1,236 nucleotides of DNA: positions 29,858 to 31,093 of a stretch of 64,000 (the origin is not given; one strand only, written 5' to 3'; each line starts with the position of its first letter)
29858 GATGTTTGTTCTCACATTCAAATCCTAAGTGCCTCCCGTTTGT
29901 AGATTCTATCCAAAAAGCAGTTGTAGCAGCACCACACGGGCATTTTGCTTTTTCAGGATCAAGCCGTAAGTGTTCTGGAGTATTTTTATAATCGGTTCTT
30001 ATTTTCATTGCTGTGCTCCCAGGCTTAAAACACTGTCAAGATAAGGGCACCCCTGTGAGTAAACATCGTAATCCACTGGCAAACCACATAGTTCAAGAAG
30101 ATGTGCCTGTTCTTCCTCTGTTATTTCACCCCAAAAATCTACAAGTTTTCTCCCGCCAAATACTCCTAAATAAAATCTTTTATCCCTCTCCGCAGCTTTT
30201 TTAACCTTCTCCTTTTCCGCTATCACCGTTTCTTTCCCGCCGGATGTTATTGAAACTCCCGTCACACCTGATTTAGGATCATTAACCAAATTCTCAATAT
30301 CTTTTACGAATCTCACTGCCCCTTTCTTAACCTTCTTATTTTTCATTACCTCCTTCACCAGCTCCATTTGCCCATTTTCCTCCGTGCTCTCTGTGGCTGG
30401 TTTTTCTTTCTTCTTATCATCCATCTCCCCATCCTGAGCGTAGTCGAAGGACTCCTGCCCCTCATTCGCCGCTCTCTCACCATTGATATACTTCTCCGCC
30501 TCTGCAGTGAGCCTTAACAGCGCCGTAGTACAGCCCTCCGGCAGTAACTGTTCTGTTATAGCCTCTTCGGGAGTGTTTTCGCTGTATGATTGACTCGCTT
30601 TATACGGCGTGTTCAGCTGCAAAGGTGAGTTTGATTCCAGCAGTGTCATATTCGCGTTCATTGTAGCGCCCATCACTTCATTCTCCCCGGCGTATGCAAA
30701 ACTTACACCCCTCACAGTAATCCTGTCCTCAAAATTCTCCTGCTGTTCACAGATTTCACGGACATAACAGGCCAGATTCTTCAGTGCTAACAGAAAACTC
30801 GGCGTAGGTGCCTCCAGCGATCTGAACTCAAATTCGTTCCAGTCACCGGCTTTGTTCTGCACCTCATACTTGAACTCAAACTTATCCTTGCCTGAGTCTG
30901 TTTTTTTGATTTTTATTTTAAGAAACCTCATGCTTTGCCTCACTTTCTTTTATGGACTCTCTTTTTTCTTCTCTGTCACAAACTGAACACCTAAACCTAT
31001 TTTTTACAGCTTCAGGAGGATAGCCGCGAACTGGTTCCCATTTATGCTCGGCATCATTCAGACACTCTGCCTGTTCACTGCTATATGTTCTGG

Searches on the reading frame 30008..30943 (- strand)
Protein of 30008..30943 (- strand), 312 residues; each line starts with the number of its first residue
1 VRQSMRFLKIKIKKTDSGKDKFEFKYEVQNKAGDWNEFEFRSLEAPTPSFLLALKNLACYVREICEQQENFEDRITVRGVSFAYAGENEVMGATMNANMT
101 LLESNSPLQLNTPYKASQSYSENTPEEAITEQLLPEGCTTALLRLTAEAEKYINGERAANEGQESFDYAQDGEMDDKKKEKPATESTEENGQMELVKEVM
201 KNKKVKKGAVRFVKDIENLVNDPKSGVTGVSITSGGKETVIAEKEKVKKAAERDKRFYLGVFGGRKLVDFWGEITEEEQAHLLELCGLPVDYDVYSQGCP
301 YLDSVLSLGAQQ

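Call 11: search_protein_families(library=pfam, proteins=[window:30008-30943:-], max_evalue=0.001)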
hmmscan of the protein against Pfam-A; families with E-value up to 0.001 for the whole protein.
window:30008-30943:- (312 aa): 0 families

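Call 12: search_protein_families(library=phrogs, proteins=[window:30008-30943:-], max_evalue=0.001)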
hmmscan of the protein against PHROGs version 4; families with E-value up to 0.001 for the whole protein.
window:30008-30943:- (312 aa): 1 family
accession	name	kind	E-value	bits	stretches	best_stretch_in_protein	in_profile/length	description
phrog_9403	-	unknown function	3.9e-11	44.1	1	23-156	7-146/167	-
